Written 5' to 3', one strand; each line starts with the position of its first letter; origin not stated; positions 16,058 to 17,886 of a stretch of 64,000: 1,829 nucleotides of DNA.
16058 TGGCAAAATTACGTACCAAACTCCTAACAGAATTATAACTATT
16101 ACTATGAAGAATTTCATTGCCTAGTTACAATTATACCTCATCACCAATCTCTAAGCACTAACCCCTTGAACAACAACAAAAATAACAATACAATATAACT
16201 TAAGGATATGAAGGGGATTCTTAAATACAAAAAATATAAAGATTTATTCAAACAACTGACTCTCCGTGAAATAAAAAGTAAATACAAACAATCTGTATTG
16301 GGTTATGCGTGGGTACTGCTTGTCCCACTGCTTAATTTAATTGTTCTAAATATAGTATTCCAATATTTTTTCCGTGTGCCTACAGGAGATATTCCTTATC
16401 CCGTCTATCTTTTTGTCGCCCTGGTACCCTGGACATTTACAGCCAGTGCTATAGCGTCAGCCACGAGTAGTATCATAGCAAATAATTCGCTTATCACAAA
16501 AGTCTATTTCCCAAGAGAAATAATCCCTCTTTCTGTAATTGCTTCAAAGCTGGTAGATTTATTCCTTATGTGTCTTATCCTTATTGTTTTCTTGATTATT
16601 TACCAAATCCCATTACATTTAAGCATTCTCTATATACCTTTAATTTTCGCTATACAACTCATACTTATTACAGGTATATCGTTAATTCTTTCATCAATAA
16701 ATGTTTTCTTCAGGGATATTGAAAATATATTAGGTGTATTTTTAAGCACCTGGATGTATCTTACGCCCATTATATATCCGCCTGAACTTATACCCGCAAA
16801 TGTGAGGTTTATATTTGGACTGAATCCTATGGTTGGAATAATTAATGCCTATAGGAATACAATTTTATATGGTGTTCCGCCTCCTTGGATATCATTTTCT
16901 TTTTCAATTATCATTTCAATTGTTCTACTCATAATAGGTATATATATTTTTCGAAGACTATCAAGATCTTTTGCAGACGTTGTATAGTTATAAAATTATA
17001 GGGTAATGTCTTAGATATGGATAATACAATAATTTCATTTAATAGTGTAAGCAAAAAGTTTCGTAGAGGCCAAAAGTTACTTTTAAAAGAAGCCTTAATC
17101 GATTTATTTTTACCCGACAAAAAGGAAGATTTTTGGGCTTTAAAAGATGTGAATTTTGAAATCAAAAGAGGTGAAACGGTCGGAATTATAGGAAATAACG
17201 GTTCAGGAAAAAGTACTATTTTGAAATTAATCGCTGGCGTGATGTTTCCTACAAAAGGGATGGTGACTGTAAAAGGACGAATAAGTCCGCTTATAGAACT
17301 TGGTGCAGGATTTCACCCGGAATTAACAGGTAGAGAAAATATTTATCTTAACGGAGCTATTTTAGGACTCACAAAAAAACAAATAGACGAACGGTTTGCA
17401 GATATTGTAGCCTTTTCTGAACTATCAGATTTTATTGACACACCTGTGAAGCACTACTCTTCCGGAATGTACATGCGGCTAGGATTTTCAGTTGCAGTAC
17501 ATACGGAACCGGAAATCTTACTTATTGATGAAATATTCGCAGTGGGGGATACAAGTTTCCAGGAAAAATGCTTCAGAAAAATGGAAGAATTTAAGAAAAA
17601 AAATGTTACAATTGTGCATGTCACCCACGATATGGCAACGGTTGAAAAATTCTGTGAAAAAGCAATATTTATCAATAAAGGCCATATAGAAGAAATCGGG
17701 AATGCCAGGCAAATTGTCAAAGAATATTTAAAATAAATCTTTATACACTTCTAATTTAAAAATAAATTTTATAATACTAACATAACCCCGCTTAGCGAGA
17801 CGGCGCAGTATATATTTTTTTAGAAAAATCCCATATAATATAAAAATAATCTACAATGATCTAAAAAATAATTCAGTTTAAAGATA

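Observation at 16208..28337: WsaE-like methyltransferase-coiled-coil-GT2-GT2 fusion with Wzm/Wzt and Wzy_C proteins: an ABC-transporter-dependent protein O-glycosylation (S-layer-glycosylation-like) system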

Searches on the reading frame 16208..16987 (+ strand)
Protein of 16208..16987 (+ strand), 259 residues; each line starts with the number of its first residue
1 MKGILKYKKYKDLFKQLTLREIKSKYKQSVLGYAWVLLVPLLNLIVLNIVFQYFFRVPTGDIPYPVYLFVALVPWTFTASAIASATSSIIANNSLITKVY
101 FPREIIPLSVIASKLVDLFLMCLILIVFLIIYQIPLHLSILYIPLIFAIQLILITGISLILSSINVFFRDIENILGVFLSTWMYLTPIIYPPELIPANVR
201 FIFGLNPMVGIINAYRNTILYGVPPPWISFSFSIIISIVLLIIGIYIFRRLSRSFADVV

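Call 3: search_protein_families(library=pfam, proteins=[window:16208-16987:+], max_evalue=0.01)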
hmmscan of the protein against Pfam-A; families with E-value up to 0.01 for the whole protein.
window:16208-16987:+ (259 aa): 1 family
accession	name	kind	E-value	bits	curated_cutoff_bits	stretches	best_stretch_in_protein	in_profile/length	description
PF01061.29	ABC2_membrane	-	3e-19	69.8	26.9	1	13-219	2-210/211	ABC-2 type transporter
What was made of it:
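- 16208..16987 (+): wzm, ABC-2 permease (259 aa). Pfam ABC2_membrane, E 3e-19 (call 3).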

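Call 13: search_protein_families(library=ncbifam, proteins=[window:16208-16987:+], max_evalue=0.001)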
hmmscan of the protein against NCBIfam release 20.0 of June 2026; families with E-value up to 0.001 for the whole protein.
window:16208-16987:+ (259 aa): 2 families
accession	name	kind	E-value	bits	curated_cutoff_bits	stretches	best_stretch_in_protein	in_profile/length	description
NF050109.1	galactan_ABC_perm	equivalog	1e-17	64.5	380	1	9-250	19-263/272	galactan export ABC transporter permease subunit Wzm/RfbD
NF050053.1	CapPschTportKpsM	equivalog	5.5e-14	52.7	300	1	13-248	4-247/257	capsule polysaccharide transporter KpsM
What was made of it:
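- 16208..16987 (+): NCBIfam nearest are galactan Wzm and KpsM (call 13).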

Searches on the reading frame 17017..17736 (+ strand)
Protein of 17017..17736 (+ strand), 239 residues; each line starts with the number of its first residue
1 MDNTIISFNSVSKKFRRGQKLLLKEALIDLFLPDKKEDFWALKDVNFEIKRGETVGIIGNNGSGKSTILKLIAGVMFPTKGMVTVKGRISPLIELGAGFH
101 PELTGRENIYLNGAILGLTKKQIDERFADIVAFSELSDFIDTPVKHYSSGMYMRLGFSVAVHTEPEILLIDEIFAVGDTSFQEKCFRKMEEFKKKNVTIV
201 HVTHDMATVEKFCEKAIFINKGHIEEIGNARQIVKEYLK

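Call 3: search_protein_families(library=pfam, proteins=[window:17017-17736:+], max_evalue=0.01)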
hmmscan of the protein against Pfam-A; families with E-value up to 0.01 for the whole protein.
window:17017-17736:+ (239 aa): 7 families
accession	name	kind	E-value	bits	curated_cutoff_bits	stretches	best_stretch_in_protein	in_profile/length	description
PF00005.33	ABC_tran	-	1.3e-22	81.4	25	1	42-174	1-136/137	ABC transporter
PF13555.12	AAA_29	-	1.8e-05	24.9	27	1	45-80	15-50/61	P-loop containing region of AAA domain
PF13476.12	AAA_23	-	0.00013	23.1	27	1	43-77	11-44/201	AAA domain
PF13304.12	AAA_21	-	0.00013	22.6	27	1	56-74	3-21/304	AAA domain, putative AbiEii toxin, Type IV TA system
PF00004.35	AAA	-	0.00016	22.6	21.2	1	57-210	3-115/131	ATPase family associated with various cellular activities (AAA)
PF02463.25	SMC_N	-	0.00057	19.8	40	0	45-73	18-45/220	RecF/RecN/SMC N terminal domain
PF13175.12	AAA_15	-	0.0057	16.7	32.1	1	41-73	13-44/374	AAA ATPase domain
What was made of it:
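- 17017..17736 (+): wzt, nucleotide-binding subunit (239 aa), NBD only, no carbohydrate-binding module. Pfam ABC_tran only (call 3).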

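Call 13: search_protein_families(library=ncbifam, proteins=[window:17017-17736:+], max_evalue=0.001)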
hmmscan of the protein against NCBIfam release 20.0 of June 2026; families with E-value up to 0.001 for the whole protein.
window:17017-17736:+ (239 aa): 184 families (the best 25 are shown)
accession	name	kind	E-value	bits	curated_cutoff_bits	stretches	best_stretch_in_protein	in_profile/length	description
NF010065.0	PRK13545.1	equivalog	2.7e-71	240.9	538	1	6-237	5-234/549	teichoic acids export protein ATP-binding subunit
NF010066.0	PRK13546.1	equivalog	1.2e-60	205.1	320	1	6-237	5-234/264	teichoic acids export ABC transporter ATP-binding subunit TagH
NF050108.1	galactan_ABC_ATP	equivalog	5.5e-56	189.5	400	1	40-237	43-240/244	galactan export ABC transporter ATP-binding subunit Wzt/RfbE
TIGR01188.1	drrA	subfamily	3.1e-37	128.5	312.45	2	101-232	79-210/302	daunorubicin resistance ABC transporter, ATP-binding protein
TIGR04521.1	ECF_ATPase_2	equivalog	1.4e-30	106.3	330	2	36-88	15-67/279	energy-coupling factor transporter ATPase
TIGR04520.1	ECF_ATPase_1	equivalog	4.9e-29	101.6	315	2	37-87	13-63/269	energy-coupling factor transporter ATPase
TIGR00968.1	3a0106s01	subfamily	1.1e-27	97.1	342.75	1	38-235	12-220/237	sulfate ABC transporter ATP-binding protein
NF040933.2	ABC_arch_GlcV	equivalog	1.6e-27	96.3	450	2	99-235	94-231/357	glucose ABC transporter ATP-binding protein GlcV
NF033858.1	ABC2_perm_RbbA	equivalog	1.7e-26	92.4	1050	1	35-236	275-487/909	ribosome-associated ATPase/putative transporter RbbA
NF010156.0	PRK13635.1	equivalog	4.8e-26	91.5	392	2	36-88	17-69/279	energy-coupling factor ABC transporter ATP-binding protein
TIGR01186.1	proV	subfamily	2.7e-25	89.3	326.6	1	41-235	8-219/363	betaine/proline/choline family ABC transporter ATP-binding protein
NF010059.0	PRK13536.1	equivalog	5.2e-25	87.9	549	1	41-236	58-264/342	nodulation factor ABC transporter ATP-binding protein NodI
TIGR03740.1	galliderm_ABC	subfamily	2.7e-24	86.1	309.75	1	41-225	15-203/223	lantibiotic protection ABC transporter ATP-binding subunit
NF010158.0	PRK13637.1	equivalog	2.8e-24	85.7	390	2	109-236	105-235/287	energy-coupling factor transporter ATPase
TIGR01288.1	nodI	equivalog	2.8e-24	85.6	424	1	42-234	20-223/303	nodulation factor ABC transporter ATP-binding protein NodI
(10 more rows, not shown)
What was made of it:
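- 17017..17736 (+): NCBIfam nearest are TagH and galactan Wzt (call 13).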

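Call 71: find_homologous_proteins(query=window:17017-17733:+, max_evalue=1e-20)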
Query window:17017-17733:+ (239 aa): 8000 proteins with E <= 1e-20 among 8000 candidates; the best 120 are listed.
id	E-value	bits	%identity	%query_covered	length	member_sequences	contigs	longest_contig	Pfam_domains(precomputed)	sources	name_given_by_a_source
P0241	3.3e-153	526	100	100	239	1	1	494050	PF00005.34,PF13555.13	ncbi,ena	-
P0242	5.0e-142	489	91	100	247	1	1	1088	PF00005.34,PF13555.13,PF13304.13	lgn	-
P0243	2.7e-135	467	89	99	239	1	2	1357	PF00005.34,PF13304.13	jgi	jgi:ABC-type polysaccharide/polyol phosphate transport system ATPase subunit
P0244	8.4e-134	462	87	100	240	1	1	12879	PF00005.34,PF13555.13,PF00004.36,PF13304.13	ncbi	-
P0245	8.8e-130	449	84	99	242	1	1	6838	PF00005.34,PF13304.13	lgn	-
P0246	3.7e-128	444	83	100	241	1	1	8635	PF00005.34,PF13555.13,PF00004.36,PF13304.13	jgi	jgi:ABC-type polysaccharide/polyol phosphate transport system ATPase subunit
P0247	2.4e-127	441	82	98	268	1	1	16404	PF00005.34,PF13555.13,PF00004.36,PF13304.13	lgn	-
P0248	2.1e-126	438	82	100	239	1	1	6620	PF00005.34,PF13304.13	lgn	-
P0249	5.3e-125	433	82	100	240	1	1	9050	PF00005.34,PF13555.13,PF13304.13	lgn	-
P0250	3.1e-124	431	79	100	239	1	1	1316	PF00005.34,PF13476.13,PF13304.13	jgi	jgi:ABC-type polysaccharide/polyol phosphate transport system ATPase subunit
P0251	3.2e-124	431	80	100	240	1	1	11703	PF00005.34,PF13304.13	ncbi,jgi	jgi:ABC-type polysaccharide/polyol phosphate transport system ATPase subunit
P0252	1.1e-123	429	80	100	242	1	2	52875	PF00005.34,PF00004.36,PF13304.13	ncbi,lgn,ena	-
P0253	5.4e-122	424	80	100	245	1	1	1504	PF00005.34,PF13555.13,PF13304.13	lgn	-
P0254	2.1e-116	405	78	97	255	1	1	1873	PF00005.34,PF13476.13,PF13555.13,PF13304.13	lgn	-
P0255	6.0e-108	378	70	100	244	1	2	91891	PF00005.34,PF13555.13,PF02463.26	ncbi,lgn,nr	ncbi:MAG: ABC transporter ATP-binding protein [Patescibacteria group bacterium]|nr:ABC transporter A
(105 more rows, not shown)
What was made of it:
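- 17017..17736 (+): Of the 120 closest homologs, 7 carry Wzt_C and the rest are 230-268 aa (call 71).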

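Call 72: find_encoding_contigs(protein=P0247, flank=10000, max_places=1)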
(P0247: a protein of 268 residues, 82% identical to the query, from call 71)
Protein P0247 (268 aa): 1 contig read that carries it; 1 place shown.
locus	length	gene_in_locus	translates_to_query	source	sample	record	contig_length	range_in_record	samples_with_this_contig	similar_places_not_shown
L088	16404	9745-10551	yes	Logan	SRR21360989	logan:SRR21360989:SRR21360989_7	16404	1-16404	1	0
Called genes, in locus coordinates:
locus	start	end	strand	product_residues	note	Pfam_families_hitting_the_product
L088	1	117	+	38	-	?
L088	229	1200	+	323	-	PF01073:3Beta_HSD, PF01370:Epimerase, PF02719:Polysacc_synt_2, PF04321:RmlD_sub_bind, PF07993:NAD_binding_4 (faint), PF16363:GDP_Man_Dehyd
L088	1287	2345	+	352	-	PF13439:Glyco_transf_4 (weak), PF00534:Glycos_transf_1, PF13692:Glyco_trans_1_4, PF20706:GT4-conflict (weak)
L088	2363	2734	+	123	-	PF05635:23S_rRNA_IVP, PF22296:bAvd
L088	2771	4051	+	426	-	PF01943:Polysacc_synt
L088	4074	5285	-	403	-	PF13439:Glyco_transf_4, PF00534:Glycos_transf_1, PF13692:Glyco_trans_1_4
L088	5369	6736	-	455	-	PF04932:Wzy_C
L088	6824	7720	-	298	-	PF00535:Glycos_transf_2, PF13641:Glyco_tranf_2_3, PF13632:Glyco_trans_2_3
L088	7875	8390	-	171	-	-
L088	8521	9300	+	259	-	PF01061:ABC2_membrane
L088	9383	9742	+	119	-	PF05635:23S_rRNA_IVP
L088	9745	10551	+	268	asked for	PF13555:AAA_29 (weak), PF00005:ABC_tran, PF00004:AAA (faint), PF13304:AAA_21 (faint)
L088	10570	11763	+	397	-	PF00534:Glycos_transf_1, PF20706:GT4-conflict, PF13692:Glyco_trans_1_4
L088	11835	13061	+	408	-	PF01728:FtsJ (faint), PF13946:DUF4214, PF07021:MetW, PF13489:Methyltransf_23, PF08241:Methyltransf_11 (weak), PF13649:Methyltransf_25 (weak)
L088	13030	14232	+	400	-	PF00534:Glycos_transf_1, PF13692:Glyco_trans_1_4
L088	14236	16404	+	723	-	?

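Call 73: find_encoding_contigs(protein=P0244, flank=10000, max_places=1)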
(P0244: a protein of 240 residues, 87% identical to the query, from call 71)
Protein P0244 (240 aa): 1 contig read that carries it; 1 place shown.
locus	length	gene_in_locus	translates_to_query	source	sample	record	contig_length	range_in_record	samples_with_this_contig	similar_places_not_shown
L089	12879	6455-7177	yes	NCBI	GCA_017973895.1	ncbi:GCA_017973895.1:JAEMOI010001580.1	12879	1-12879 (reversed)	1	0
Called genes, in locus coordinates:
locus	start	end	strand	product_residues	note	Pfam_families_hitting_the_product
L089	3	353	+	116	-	?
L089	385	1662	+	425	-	PF01943:Polysacc_synt, PF13440:Polysacc_synt_3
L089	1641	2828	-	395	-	PF13439:Glyco_transf_4, PF00534:Glycos_transf_1, PF13692:Glyco_trans_1_4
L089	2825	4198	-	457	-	PF04932:Wzy_C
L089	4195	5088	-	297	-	PF00535:Glycos_transf_2, PF13641:Glyco_tranf_2_3, PF13632:Glyco_trans_2_3 (faint)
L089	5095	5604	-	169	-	-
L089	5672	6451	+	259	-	PF01061:ABC2_membrane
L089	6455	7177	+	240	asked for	PF00005:ABC_tran, PF13555:AAA_29 (weak), PF00004:AAA (faint), PF13304:AAA_21 (faint)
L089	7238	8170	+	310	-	PF13578:Methyltransf_24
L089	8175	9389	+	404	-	PF13439:Glyco_transf_4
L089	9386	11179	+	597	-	PF00535:Glycos_transf_2, PF10111:Glyco_tranf_2_2, PF13641:Glyco_tranf_2_3 (weak), PF00535:Glycos_transf_2, PF10111:Glyco_tranf_2_2, PF13712:Glyco_tranf_2_5 (faint)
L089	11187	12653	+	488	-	PF00535:Glycos_transf_2, PF10111:Glyco_tranf_2_2 (weak)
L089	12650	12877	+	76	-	?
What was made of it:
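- Closest known: WaaL O-antigen ligase, and PglL/PilO/WsaB O-oligosaccharyltransferases. Different: In two relatives the gene is adjacent to a Wzx flippase (calls 72, 73).
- A Wzx flippase lies beside the same operon in L088 and L089 (calls 72, 73). Wzx lies beside the Wzy_C operon in two relatives (calls 72, 73).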

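Call 74: find_encoding_contigs(protein=P0251, flank=10000, max_places=1)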
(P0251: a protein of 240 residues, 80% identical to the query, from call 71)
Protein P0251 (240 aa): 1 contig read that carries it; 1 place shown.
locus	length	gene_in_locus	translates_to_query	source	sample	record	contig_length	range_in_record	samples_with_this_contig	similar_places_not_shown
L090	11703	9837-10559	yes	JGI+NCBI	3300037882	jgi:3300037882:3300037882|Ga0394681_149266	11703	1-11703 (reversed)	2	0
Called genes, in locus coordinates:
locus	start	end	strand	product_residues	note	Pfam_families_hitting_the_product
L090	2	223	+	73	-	?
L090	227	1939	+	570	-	PF10131:PTPS_related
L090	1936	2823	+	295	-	PF00535:Glycos_transf_2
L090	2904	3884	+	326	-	PF01073:3Beta_HSD, PF01370:Epimerase, PF02719:Polysacc_synt_2, PF04321:RmlD_sub_bind, PF13460:NAD_binding_10 (weak), PF16363:GDP_Man_Dehyd, PF07993:NAD_binding_4 (weak)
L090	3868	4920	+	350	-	PF13439:Glyco_transf_4, PF00534:Glycos_transf_1, PF13692:Glyco_trans_1_4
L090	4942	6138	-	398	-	PF13439:Glyco_transf_4, PF00534:Glycos_transf_1, PF13692:Glyco_trans_1_4, PF13524:Glyco_trans_1_2 (weak)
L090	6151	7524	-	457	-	PF04932:Wzy_C (weak)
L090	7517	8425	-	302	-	PF00535:Glycos_transf_2, PF13641:Glyco_tranf_2_3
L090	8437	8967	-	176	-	-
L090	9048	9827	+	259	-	PF01061:ABC2_membrane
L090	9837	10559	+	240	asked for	PF00005:ABC_tran, PF13304:AAA_21 (faint)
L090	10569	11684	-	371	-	-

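Call 81: search_protein_families(library=pfam, proteins=[L089:8175-9386:+], max_evalue=0.001)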
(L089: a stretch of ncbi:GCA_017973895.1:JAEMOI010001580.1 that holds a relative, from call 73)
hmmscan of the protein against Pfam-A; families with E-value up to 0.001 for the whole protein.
L089:8175-9386:+ (404 aa): 3 families
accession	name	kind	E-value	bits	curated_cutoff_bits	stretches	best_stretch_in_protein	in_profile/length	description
PF13439.12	Glyco_transf_4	-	3.6e-14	53.6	28.5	1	13-146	1-169/170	Glycosyltransferase Family 4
PF13477.12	Glyco_trans_4_2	-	0.00072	20.2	23.4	0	16-85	9-93/139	Glycosyl transferase 4-like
PF00534.26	Glycos_transf_1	-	0.00072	19.6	26.4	0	166-253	54-143/172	Glycosyl transferases group 1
